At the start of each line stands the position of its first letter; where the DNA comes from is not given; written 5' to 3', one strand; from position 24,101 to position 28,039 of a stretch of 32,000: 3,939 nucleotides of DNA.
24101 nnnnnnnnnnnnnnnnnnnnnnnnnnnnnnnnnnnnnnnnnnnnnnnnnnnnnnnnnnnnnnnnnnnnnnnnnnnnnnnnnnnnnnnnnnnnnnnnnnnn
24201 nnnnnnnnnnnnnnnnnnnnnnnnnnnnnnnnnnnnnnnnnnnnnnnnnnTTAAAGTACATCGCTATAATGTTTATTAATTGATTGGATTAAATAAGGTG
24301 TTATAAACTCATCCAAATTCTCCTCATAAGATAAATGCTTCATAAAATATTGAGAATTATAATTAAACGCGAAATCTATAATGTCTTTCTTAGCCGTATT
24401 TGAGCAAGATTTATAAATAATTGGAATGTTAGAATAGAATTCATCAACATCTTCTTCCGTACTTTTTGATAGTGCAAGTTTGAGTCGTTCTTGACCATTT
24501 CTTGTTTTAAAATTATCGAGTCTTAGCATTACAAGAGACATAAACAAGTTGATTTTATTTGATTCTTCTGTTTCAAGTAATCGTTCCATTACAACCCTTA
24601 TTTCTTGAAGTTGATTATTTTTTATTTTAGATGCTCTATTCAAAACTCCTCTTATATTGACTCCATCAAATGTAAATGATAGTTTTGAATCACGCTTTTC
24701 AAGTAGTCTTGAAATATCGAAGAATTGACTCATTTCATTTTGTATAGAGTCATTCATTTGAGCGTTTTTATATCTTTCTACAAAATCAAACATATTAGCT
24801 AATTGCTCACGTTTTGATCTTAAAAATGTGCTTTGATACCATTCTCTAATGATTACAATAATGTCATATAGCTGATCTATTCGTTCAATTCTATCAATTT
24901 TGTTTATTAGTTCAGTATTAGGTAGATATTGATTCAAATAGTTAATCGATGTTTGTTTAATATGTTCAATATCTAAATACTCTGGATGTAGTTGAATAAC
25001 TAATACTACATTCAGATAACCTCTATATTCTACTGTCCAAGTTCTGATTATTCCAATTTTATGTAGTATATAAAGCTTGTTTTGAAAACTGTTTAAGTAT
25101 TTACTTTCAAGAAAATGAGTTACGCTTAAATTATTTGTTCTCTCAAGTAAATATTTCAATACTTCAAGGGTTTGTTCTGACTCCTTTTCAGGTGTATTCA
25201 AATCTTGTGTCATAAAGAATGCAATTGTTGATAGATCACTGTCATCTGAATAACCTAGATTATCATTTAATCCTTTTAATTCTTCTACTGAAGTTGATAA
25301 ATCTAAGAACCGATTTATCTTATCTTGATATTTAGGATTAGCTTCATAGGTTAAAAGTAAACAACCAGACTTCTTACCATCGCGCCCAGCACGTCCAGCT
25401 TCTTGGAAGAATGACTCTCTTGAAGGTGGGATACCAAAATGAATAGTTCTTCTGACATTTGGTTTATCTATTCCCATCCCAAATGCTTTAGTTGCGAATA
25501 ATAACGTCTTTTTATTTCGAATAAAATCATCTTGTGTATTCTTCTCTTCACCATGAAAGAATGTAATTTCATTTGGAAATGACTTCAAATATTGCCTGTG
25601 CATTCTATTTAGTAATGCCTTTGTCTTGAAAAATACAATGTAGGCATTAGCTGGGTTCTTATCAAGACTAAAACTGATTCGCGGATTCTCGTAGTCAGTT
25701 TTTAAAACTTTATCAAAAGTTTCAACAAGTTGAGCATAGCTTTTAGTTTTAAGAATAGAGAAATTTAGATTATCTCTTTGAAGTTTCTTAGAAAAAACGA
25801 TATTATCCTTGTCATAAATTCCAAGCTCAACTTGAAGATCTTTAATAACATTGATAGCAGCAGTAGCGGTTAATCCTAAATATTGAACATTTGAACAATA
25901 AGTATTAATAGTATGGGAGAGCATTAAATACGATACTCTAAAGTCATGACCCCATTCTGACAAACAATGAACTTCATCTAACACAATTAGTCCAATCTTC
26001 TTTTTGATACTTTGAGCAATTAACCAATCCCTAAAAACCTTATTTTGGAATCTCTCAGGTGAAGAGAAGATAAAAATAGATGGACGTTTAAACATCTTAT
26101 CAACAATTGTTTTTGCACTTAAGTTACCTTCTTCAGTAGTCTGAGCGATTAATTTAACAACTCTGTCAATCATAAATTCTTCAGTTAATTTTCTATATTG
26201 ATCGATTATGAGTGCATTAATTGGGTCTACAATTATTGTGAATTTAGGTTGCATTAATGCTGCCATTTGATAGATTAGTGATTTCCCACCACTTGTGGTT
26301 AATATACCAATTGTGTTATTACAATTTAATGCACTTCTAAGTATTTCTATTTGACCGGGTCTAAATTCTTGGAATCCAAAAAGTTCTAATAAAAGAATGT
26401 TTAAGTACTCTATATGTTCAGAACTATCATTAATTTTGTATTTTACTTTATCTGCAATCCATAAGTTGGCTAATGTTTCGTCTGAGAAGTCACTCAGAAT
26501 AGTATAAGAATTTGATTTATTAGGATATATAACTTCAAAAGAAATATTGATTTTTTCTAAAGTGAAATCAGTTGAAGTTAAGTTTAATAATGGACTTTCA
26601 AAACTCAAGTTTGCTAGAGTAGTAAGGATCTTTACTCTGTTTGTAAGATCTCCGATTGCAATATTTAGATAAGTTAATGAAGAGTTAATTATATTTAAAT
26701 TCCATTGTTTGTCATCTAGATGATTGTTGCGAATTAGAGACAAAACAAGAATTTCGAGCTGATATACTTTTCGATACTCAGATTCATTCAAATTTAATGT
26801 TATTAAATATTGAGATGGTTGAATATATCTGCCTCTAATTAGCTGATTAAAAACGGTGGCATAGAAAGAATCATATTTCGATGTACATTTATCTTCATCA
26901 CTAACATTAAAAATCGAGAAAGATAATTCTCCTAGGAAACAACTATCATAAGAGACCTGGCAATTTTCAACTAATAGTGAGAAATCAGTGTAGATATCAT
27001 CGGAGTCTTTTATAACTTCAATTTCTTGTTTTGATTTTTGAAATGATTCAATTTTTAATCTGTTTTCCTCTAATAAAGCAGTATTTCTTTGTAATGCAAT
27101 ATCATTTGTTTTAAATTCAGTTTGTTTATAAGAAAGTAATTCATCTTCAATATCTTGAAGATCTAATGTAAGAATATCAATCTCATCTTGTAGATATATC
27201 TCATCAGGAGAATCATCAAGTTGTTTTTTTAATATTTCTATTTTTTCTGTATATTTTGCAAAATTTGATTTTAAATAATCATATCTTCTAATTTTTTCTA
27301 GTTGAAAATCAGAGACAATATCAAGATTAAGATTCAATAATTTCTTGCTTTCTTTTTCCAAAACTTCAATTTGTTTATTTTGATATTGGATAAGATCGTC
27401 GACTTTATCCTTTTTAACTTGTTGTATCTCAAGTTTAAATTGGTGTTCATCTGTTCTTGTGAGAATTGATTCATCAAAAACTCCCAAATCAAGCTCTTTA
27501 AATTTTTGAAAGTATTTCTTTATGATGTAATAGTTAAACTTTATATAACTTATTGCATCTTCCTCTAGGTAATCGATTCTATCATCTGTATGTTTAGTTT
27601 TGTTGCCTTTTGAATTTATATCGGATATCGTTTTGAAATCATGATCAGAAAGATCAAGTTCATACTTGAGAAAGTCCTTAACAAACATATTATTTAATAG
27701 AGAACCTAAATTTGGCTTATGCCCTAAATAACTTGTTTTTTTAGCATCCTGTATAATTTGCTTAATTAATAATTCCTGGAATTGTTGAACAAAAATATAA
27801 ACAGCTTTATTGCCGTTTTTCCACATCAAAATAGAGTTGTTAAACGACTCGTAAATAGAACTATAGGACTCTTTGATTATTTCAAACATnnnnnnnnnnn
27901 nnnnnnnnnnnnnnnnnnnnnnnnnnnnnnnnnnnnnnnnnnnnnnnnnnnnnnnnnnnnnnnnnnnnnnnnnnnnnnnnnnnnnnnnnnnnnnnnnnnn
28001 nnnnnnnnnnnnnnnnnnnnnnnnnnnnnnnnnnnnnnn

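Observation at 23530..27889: Candidate undescribed pair: DUF4145-like/RecQ-core helicase coupled to a tail-anchored coiled-coil membrane protein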

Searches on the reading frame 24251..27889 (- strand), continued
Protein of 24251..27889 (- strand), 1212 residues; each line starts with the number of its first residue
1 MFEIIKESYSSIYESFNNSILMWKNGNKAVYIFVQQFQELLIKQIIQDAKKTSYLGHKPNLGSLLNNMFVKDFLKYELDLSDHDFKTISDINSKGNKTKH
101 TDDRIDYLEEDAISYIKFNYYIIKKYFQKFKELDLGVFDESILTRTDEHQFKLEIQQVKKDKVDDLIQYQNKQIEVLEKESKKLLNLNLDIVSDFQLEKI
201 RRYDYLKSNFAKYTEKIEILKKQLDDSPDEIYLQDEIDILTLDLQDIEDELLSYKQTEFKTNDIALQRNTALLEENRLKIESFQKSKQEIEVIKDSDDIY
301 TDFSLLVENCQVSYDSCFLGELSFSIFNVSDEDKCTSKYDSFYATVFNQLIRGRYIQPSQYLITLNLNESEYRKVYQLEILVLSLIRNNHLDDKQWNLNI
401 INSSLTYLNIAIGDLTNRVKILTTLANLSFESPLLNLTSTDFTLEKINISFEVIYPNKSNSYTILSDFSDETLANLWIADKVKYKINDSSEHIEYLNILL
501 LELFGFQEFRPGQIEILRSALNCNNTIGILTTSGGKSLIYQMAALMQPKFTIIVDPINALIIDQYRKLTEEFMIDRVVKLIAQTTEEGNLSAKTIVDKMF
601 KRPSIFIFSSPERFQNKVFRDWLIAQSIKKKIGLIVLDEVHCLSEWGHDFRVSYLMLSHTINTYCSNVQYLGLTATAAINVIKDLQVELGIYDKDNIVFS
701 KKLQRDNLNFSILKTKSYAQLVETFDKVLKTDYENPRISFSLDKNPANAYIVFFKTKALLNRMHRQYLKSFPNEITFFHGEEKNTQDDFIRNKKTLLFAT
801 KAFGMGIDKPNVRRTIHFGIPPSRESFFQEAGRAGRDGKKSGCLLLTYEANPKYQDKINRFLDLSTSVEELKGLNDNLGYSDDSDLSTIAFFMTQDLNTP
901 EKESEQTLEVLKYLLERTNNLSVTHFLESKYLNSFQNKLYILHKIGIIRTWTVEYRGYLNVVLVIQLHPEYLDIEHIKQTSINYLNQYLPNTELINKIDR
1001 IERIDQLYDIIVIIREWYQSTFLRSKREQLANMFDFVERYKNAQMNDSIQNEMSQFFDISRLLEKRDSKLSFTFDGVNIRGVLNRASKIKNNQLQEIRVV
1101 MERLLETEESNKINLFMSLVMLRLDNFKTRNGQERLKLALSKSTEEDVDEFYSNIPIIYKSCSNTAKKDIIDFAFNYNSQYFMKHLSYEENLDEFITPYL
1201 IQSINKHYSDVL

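Call 42: search_protein_families(library=pfam, alignment_id=A4, max_evalue=0.01)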
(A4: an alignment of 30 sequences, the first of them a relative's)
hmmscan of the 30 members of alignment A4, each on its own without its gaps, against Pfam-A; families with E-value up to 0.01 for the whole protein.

A. member 1, P0001 (1212 aa): 3 families
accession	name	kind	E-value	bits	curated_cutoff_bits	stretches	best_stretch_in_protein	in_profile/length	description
PF00270.35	DEAD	-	3.9e-18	66.2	26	1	511-683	2-165/167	DEAD/DEAH box helicase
PF00271.37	Helicase_C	-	1.4e-12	48.3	23.5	1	743-838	11-110/110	Helicase conserved C-terminal domain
PF04851.21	ResIII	-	4.7e-06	27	22.5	1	509-677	4-162/164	Type III restriction enzyme, res subunit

B. families by the number of members that match (of 30 scanned): 8 families
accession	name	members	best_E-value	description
PF00270.35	DEAD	29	8e-24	DEAD/DEAH box helicase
PF00271.37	Helicase_C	29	1.6e-15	Helicase conserved C-terminal domain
PF04851.21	ResIII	17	2.5e-11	Type III restriction enzyme, res subunit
PF14487.12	DarT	1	5.1e-13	ssDNA thymidine ADP-ribosyltransferase, DarT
PF18731.6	HEPN_Swt1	1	6e-10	Swt1-like HEPN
PF13643.11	DUF4145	1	7e-05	Domain of unknown function (DUF4145)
PF18766.7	SWI2_SNF2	1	0.00037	SWI2/SNF2 ATPase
PF05756.17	S-antigen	1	0.0022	S-antigen protein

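Call 111: search_protein_families(library=phrogs, proteins=[window:24251-27889:-], max_evalue=0.001)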
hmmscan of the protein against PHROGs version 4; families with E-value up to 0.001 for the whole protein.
window:24251-27889:- (1212 aa): 2 families
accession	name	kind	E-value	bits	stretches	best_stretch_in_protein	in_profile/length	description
phrog_33220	-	unknown function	2e-76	258.4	1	473-1057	773-1384/1558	-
phrog_16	-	DNA, RNA and nucleotide metabolism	3.9e-16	59.5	1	425-851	220-602/986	DNA helicase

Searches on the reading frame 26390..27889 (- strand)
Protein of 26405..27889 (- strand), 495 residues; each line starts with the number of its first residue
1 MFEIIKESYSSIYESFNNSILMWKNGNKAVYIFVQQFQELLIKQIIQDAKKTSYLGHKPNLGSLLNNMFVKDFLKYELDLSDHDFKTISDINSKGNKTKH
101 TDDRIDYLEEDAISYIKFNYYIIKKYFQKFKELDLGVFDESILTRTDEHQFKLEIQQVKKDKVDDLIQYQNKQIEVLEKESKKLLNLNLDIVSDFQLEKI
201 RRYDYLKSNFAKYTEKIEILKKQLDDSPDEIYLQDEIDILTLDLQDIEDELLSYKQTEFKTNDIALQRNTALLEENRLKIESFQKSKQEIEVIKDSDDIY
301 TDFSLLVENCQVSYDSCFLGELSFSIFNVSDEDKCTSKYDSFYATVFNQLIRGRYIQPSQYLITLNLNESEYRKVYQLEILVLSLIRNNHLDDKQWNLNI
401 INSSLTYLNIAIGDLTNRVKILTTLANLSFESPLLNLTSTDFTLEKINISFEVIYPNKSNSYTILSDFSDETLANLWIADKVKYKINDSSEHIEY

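Call 18: search_protein_families(library=pfam, proteins=[window:26405-27889:-], max_evalue=10)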
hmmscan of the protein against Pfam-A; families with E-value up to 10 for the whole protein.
window:26405-27889:- (495 aa): 3 families
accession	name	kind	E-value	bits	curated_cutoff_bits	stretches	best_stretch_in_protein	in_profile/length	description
PF05271.16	Tobravirus_2B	-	0.053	13.9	22.5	1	111-159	66-113/117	Tobravirus 2B protein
PF10241.14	KxDL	-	0.66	10.8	27.2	1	156-227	4-67/86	Uncharacterized conserved protein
PF11310.13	DUF3113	-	2.1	8.8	25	1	212-244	26-58/60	Protein of unknown function (DUF3113)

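Call 66: predict_structure(alignment_id=A5)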
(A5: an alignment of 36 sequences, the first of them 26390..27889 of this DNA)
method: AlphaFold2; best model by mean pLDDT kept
length: 500 residues; sequences in the alignment: 36
mean_pLDDT: 89.1   pTM: 0.79
mean pLDDT of the five models: 89.1, 88.7, 88.4, 87.8, 86.8
residues with pLDDT >= 90: 296; 70-90: 182; 50-70: 22; < 50: 0
segments of 3 or more residues with pLDDT < 50: none
pLDDT, mean of each block of 10 residues (from residue 1): 77 92 88 95 94 87 94 95 96 89 64 93 93 89 82 85 87 92 89 66 85 91 89 90 91 72 82 89 89 78 77 89 89 93 97 89 92 96 96 96 95 97 96 96 94 88 90 91 95 93
secondary structure, 60 per line:
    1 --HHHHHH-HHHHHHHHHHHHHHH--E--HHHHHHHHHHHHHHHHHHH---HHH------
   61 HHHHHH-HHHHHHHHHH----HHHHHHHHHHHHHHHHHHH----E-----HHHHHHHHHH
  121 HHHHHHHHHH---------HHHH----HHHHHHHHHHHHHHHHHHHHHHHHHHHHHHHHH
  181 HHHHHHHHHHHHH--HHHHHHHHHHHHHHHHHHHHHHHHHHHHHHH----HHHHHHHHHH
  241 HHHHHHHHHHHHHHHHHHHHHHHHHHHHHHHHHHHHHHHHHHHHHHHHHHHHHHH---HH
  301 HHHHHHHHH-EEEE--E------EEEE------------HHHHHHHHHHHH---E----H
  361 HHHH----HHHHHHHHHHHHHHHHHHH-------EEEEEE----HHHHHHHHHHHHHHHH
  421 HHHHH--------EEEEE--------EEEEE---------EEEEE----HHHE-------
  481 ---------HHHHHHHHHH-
elements in order: H3-8 H10-24 H30-48 H61-66 H68-77 H82-100 H111-130 H140-143 H148-193 H196-226 H231-295 H299-309 E311-314 E324-327 H340-351 H360-364 H369-387 E395-400 H405-425 E434-438 E447-451 E461-465 H490-499
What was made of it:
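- Checked: The '~350 aa coiled-coil/unknown' stretch resolves into three long helices (aa 148-295) plus a separate alpha/beta domain (aa 300-490) (call 66).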

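Call 72: fold_search(model_id=the predicted structure, library=pdb)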
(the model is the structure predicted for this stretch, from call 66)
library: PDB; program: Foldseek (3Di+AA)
matches with E <= 10: 362; with E <= 0.001: 0
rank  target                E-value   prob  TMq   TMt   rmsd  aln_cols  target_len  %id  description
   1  6uzl_A                1.7e-01  0.11  0.12  0.11  37.8       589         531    8  Cryo-EM structure of nucleotide-free MsbA reconstituted into peptidiscs, conformation 2 (released 2020-03-04)
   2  6gy6_B                1.9e-01  0.13  0.11  0.15  27.7       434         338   12  XaxAB pore complex from Xenorhabdus nematophila (released 2018-07-25)
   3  8ria_A                2.7e-01  0.08  0.10  0.09  37.5       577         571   10  BmrA E504-100uMATPMg-IF (released 2025-01-01)
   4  3b5w_A                2.8e-01  0.06  0.09  0.08  36.4       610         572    9  Crystal Structure of Eschericia coli MsbA (released 2007-12-04)
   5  9jb7                  2.8e-01  0.06  0.10  0.04  37.4       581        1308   10  Multidrug resistance-associated protein 2 in complex with SN-38G (released 2026-04-08)
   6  6bl6_A                3.6e-01  0.20  0.18  0.16  35.1       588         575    7  Crystallization of lipid A transporter MsbA from Salmonella typhimurium (released 2019-01-09)
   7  8vpb_A                3.6e-01  0.04  0.08  0.06  36.4       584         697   10  Cryo-EM structure of the ABC transporter PCAT1 bound with MgADP_Class_2 (released 2024-10-30)
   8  6gy7_A                3.9e-01  0.20  0.13  0.19  29.1       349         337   12  Crystal structure of XaxB from Xenorhabdus nematophil (released 2018-07-25)
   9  6o30_A                4.1e-01  0.16  0.18  0.16  35.6       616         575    7  Lipid A transporter MsbA from Salmonella typhimurium (released 2019-06-12)
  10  6p6j_A                4.3e-01  0.07  0.11  0.10  36.7       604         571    6  Structure of YbtPQ importer with substrate Ybt-Fe bound (released 2020-03-04)
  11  7yrq_B                4.7e-01  0.07  0.12  0.10  37.6       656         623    9  Cryo-EM structure of human Peroxisomal ABC Transporter ABCD1 (released 2023-03-22)
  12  8dmo_A                5.1e-01  0.14  0.18  0.16  34.6       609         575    8  Structure of open, inward-facing MsbA from E. coli (released 2022-12-14)
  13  7rr9_A                5.6e-01  0.08  0.13  0.12  40.9       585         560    8  Cryo-EM Structure of Nanodisc reconstituted ABCD1 in nucleotide bound outward open conformation (released 2022-01-19)
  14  6h2d_S                6.8e-01  0.33  0.12  0.26  24.4       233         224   12  Structure of the soluble AhlC of the tripartite alpha-pore forming toxin, AHL, from Aeromonas hydrophila. (released 2019-07-10)
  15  6h2d_P                7.1e-01  0.95  0.23  0.50  23.6       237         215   11  Structure of the soluble AhlC of the tripartite alpha-pore forming toxin, AHL, from Aeromonas hydrophila. (released 2019-07-10)
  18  2hsb                  7.4e-01  0.98  0.20  0.67   3.8       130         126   11  Crystal structure of a hepn domain containing protein (af_0298) from archaeoglobus fulgidus at 1.95 A resolution (released 2006-08-15)
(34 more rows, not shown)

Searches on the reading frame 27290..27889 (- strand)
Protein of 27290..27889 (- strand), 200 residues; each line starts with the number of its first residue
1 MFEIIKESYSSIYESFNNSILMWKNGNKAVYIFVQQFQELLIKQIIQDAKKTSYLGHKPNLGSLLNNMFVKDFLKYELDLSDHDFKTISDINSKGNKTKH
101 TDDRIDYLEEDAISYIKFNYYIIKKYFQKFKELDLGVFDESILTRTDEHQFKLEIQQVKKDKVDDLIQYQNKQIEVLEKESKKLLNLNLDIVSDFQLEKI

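Call 18: search_protein_families(library=pfam, proteins=[window:27290-27889:-], max_evalue=10)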
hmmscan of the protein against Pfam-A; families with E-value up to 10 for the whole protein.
window:27290-27889:- (200 aa): 1 family
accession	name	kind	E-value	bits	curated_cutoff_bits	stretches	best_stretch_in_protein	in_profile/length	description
PF05271.16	Tobravirus_2B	-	0.0038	17.6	22.5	1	110-160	65-114/117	Tobravirus 2B protein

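Call 82: search_protein_families(library=pfam, alignment_id=A8, max_evalue=0.1)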
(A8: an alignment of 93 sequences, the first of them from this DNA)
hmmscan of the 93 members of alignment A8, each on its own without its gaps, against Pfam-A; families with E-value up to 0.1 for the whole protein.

A. member 1, seq(170 aa): 2 families
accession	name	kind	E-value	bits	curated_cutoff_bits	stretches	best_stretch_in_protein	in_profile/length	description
PF05271.16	Tobravirus_2B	-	0.0024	18.2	22.5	1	109-160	64-114/117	Tobravirus 2B protein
PF12596.13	Tnp_P_element_C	-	0.063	14.3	22.6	0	99-133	64-98/107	87kDa Transposase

B. families by the number of members that match (of 93 scanned): 51 families (the first 25 are shown)
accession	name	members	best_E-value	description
PF04480.18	DUF559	10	2.9e-07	Protein of unknown function (DUF559)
PF21598.3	PvuRts1I-like_N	5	0.0017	Restriction endonuclease PvuRts1 I-like, N-terminal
PF13643.11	DUF4145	3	1.5e-07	Domain of unknown function (DUF4145)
PF06839.17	Zn_ribbon_GRF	2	0.00028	GRF zinc finger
PF14487.12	DarT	1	3.9e-14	ssDNA thymidine ADP-ribosyltransferase, DarT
PF01396.24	Zn_ribbon_Top1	1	2.2e-11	Topoisomerase DNA binding C4 zinc finger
PF18731.6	HEPN_Swt1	1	1.3e-10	Swt1-like HEPN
PF07393.17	Sec10_HB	1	0.00034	Exocyst complex component Sec10-like, alpha-helical bundle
PF04130.18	GCP_C_terminal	1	0.00096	Gamma tubulin complex component C-terminal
PF05271.16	Tobravirus_2B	1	0.0024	Tobravirus 2B protein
PF03190.21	Thioredox_DsbH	1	0.0037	Protein of unknown function, DUF255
PF11672.13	DUF3268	1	0.0041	zinc-finger-containing domain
PF06685.17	DUF1186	1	0.0054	Protein of unknown function (DUF1186)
PF17049.10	AEP1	1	0.0062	ATPase expression protein 1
PF05168.19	HEPN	1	0.0081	HEPN domain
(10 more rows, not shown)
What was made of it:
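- The helicase family carries clearly enzymatic heads at the same position (call 82), which makes a second effector unnecessary. Relatives carry toxin heads (DarT, nucleases, HEPN) (call 82).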
